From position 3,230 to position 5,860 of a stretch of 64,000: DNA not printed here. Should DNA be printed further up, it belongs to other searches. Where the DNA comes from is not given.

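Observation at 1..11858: Eleven-gene translationally coupled operon: KS/ACP chemistry, a halogenase, a lipid-carrier glycosylation pair and a MacB/Lol-type exporter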

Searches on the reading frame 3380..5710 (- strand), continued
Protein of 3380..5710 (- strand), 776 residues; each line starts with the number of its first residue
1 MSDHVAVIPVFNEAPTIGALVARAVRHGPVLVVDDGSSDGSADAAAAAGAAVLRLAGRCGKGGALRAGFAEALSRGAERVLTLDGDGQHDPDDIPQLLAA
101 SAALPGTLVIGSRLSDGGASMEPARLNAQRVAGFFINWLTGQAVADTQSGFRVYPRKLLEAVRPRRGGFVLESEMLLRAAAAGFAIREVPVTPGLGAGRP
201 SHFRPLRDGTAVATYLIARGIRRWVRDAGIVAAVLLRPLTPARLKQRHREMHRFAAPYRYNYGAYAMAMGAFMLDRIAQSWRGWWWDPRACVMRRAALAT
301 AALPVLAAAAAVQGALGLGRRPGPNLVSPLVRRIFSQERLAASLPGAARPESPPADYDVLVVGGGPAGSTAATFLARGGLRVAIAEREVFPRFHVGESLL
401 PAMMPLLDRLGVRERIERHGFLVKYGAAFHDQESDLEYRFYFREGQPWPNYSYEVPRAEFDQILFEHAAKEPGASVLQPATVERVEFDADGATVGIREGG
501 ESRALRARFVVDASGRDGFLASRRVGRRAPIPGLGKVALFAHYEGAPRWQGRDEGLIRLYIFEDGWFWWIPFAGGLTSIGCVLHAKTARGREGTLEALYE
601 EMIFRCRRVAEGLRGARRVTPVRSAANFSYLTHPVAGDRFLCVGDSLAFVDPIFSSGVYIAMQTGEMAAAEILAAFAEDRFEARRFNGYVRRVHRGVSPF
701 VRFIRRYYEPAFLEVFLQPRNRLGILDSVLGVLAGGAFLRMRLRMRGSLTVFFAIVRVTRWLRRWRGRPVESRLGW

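Call 69: search_dna_similar(query=L001:16101-17579:+, collection=plasmids, mode=protein, max_evalue=1e-30, max_rows=15)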
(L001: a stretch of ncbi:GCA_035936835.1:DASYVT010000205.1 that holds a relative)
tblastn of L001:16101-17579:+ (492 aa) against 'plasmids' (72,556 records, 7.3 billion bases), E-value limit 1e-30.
Records with a match: 22; places in all: 22; records where one place covers at least 80% of the query: 22.
Best place of each record, by identity: 60-80% 19; <60% 3.
By first word of the organism name: Mycetohabitans 9; Paraburkholderia 4; Caballeronia 3; Lawsonia 3; Burkholderia 2; Methylobacterium 1.
By predicted mobility (MOB-suite, as given by PLSDB): non-mobilizable 18; mobilizable 3; conjugative 1.
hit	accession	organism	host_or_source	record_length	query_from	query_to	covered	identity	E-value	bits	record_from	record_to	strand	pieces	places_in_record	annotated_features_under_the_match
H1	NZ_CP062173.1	Mycetohabitans rhizoxinica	Rhizopus microsporus,bacterial ...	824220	15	485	96%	66.3%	0e+0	615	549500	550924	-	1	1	hpnJ: hopanoid biosynthesis associated radical SAM protein HpnJ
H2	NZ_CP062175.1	Mycetohabitans rhizoxinica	Rhizopus microsporus,bacterial culture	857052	15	485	96%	66.3%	0e+0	615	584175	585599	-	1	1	hpnJ: hopanoid biosynthesis associated radical SAM protein HpnJ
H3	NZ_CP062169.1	Mycetohabitans endofungorum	Rhizopus microsporus,bacterial ...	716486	15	485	96%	66.3%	0e+0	614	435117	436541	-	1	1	hpnJ: hopanoid biosynthesis associated radical SAM protein HpnJ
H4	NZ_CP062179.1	Mycetohabitans endofungorum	Rhizopus microsporus,bacterial ...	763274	15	485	96%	66.3%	0e+0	613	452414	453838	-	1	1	hpnJ: hopanoid biosynthesis associated radical SAM protein HpnJ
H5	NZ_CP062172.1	Mycetohabitans rhizoxinica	Rhizopus microsporus,bacterial ...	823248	15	486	96%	66.0%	0e+0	614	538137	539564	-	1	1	hpnJ: hopanoid biosynthesis associated radical SAM protein HpnJ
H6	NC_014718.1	Mycetohabitans rhizoxinica HKI 454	-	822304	15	485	96%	66.1%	0e+0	612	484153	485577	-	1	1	hpnJ: hopanoid biosynthesis associated radical SAM protein HpnJ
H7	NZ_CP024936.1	Paraburkholderia graminis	soil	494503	14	485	96%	65.8%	0e+0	606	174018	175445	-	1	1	hpnJ: hopanoid biosynthesis associated radical SAM protein HpnJ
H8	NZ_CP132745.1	Mycetohabitans endofungorum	-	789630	15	483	95%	66.2%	0e+0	611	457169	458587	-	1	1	hpnJ: hopanoid biosynthesis associated radical SAM protein HpnJ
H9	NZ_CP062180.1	Mycetohabitans endofungorum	Rhizopus microsporus,bacterial ...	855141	15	483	95%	66.2%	0e+0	610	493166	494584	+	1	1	hpnJ: hopanoid biosynthesis associated radical SAM protein HpnJ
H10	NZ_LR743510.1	Methylobacterium bullatum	-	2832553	2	488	99%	63.7%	0e+0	604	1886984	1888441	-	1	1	none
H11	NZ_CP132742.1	Mycetohabitans endofungorum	Rhizopus microsporus,culture isolated ...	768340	15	483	95%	66.0%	0e+0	607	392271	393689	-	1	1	hpnJ: hopanoid biosynthesis associated radical SAM protein HpnJ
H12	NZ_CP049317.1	Caballeronia sp. SBC2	whole organism,soil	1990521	19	485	95%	65.8%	0e+0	607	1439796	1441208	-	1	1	none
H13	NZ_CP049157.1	Caballeronia sp. SBC1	whole organism,soil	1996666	19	485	95%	65.8%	0e+0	607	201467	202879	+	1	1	none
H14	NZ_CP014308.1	Burkholderia sp. PAMC 26561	single cell,lichen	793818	18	486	95%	65.1%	0e+0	600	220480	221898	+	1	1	hpnJ: hopanoid biosynthesis associated radical SAM protein HpnJ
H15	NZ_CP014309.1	Burkholderia sp. PAMC 26561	single cell,lichen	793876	18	486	95%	65.1%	0e+0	600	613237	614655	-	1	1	hpnJ: hopanoid biosynthesis associated radical SAM protein HpnJ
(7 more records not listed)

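Call 70: get_annotated_region(hit=H7, flank=9000)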
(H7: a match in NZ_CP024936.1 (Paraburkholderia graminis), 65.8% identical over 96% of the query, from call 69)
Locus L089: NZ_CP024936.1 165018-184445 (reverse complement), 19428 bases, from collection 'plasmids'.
description: Paraburkholderia graminis strain PHS1 plasmid pPHS1_P, complete sequence
organism: Paraburkholderia graminis (NCBI taxid 60548)
taxonomy: Bacteria; Pseudomonadota; Betaproteobacteria; Burkholderiales; Burkholderiaceae; Paraburkholderia; Paraburkholderia graminis
host: -; source: soil; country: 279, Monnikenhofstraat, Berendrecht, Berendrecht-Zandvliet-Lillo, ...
typing (MOB-suite, as given by PLSDB): conjugative; relaxase MOBP; mating-pair formation MPF_F
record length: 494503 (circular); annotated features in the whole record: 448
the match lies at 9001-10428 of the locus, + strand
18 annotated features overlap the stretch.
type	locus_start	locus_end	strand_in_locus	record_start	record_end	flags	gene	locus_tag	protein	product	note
CDS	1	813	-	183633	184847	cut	-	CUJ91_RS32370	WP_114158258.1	MFS transporter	GO:0055085 - transmembrane transport [Evidence IEA]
CDS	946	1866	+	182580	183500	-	-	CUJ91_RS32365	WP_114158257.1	LysR family transcriptional regulator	-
CDS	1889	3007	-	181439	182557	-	-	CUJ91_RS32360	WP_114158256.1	amidohydrolase family protein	-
CDS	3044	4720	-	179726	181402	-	-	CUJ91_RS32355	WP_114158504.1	cation acetate symporter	GO:0006847 - plasma membrane acetate transport [Evidence IEA]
CDS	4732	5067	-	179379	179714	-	-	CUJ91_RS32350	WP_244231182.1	DUF485 domain-containing protein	-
CDS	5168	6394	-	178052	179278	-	-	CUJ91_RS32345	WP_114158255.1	FAD binding domain-containing protein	-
CDS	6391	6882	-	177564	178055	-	-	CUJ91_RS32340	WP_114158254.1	VOC family protein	-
CDS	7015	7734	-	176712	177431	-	-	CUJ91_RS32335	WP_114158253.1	TetR/AcrR family transcriptional regulator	GO:0006355 - regulation of DNA-templated transcription [Evidence IEA]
CDS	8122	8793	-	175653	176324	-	-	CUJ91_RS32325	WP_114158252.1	IS6 family transposase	-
CDS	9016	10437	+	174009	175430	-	hpnJ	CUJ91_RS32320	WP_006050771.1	hopanoid biosynthesis associated radical SAM protein HpnJ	-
CDS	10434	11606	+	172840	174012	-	hpnI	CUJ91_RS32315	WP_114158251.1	bacteriohopanetetrol glucosamine biosynthesis glycosyltransferase HpnI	-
CDS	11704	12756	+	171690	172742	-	-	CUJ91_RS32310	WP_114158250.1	lysylphosphatidylglycerol synthase domain-containing protein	-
CDS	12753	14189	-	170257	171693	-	-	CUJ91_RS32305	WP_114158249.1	ATP-binding protein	-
CDS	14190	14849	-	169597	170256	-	-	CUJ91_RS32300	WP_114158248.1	response regulator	GO:0000160 - phosphorelay signal transduction system [Evidence IEA]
CDS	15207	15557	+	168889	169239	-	-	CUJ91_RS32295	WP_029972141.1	hypothetical protein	-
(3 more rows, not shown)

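Call 75: search_protein_representatives(protein=window:3380-5710:-)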
Query: 776 residues. Proteins with E-value up to 0.001 (for the whole library): 49101; up to 1e-10: 17483; up to 1e-30: 1235. The best 150 are listed.
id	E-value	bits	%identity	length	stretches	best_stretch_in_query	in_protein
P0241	1.8e-289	978.7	61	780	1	1-776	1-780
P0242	8.6e-173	592.8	58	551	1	1-536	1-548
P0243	2.8e-166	571.3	64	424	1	353-776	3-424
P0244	2.2e-125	436.1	70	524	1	175-536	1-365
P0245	2.1e-118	413.0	49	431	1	356-776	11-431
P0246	5.2e-110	385.2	58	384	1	123-499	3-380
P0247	1.4e-107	377.1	58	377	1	1-360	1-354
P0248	1.5e-107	377.1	59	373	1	355-654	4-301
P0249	6.6e-101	355.1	61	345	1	518-776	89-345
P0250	1.1e-95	337.9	65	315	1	383-618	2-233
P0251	6.6e-91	322.0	45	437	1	354-764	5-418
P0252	1.2e-89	317.9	46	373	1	404-776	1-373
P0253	4.4e-86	306.1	60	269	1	356-617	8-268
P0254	6.0e-86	305.6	42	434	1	355-757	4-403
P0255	1.9e-84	300.7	40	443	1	356-767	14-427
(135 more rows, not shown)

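Call 77: search_solved_structures(query=L001:14287-16050:+, max_evalue=0.01)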
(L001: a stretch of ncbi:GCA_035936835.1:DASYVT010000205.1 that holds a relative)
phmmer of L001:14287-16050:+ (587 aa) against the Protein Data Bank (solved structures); distinct sequences matched with E-value up to 0.01: 1.
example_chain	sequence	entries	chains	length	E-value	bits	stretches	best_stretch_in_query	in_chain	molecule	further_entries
5ezm_A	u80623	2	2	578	6.6e-22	81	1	5-355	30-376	4-amino-4-deoxy-L-arabinose transferase or related glycosyltransferases of PMT family | 4-amino-4-deoxy-L-arabinose (L-Ara4N) transferase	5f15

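Call 83: search_protein_families(library=pfam, proteins=[L030:17759-19027:+, L030:20770-21981:+, L030:3336-4349:-, L007:947-2242:-, L007:17824-19371:-, L007:19361-20920:-, L028:2628-3680:-, L030:19771-20742:+], max_evalue=0.0001)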
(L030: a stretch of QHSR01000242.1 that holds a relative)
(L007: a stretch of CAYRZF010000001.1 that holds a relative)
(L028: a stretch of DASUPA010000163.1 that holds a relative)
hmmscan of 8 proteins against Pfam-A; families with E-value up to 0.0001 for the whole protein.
L030:17759-19027:+ (422 aa): 0 families

L030:20770-21981:+ (403 aa): 2 families
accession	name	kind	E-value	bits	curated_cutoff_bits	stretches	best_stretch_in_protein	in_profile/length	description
PF08242.18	Methyltransf_12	-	1.8e-08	35.4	30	1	208-317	1-98/98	Methyltransferase domain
PF08241.18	Methyltransf_11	-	3e-05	25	21.2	1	214-319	3-95/95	Methyltransferase domain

L030:3336-4349:- (337 aa): 1 family
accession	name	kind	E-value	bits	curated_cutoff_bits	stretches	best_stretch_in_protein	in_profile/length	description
PF01180.27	DHO_dh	-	1e-50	173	27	1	60-332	2-286/291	Dihydroorotate dehydrogenase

L007:947-2242:- (431 aa): 1 family
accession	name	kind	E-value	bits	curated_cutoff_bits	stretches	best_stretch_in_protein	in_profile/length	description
PF00990.26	GGDEF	-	1.5e-31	109.8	23.8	1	262-428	1-161/161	Diguanylate cyclase, GGDEF domain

L007:17824-19371:- (515 aa): 3 families
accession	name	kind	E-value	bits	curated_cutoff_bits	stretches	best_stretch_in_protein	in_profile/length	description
PF00890.30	FAD_binding_2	-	1.9e-42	146.4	20.4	1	7-382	1-413/414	FAD binding domain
PF12831.13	FAD_oxidored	-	3.4e-06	27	27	1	7-201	1-150/416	FAD dependent oxidoreductase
PF07992.20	Pyr_redox_2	-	9.9e-06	25.6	26.1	0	7-46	2-42/291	Pyridine nucleotide-disulphide oxidoreductase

L007:19361-20920:- (519 aa): 2 families
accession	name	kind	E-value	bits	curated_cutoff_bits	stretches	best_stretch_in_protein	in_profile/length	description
PF00501.34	AMP-binding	-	1.2e-77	261.8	29.9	1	15-372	5-384/384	AMP-binding enzyme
PF13193.12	AMP-binding_C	-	2.1e-18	67.4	24.5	1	422-500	1-76/76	AMP-binding enzyme C-terminal domain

L028:2628-3680:- (350 aa): 1 family
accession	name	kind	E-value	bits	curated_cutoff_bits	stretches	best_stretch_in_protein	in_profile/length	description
PF01180.27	DHO_dh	-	1.8e-52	178.8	27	1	73-348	2-289/291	Dihydroorotate dehydrogenase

L030:19771-20742:+ (323 aa): 1 family
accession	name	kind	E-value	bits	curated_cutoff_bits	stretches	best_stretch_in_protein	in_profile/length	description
PF03279.18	Lip_A_acyltrans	-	1e-24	87.7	22.3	1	54-316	24-291/295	Bacterial lipid A biosynthesis acyltransferase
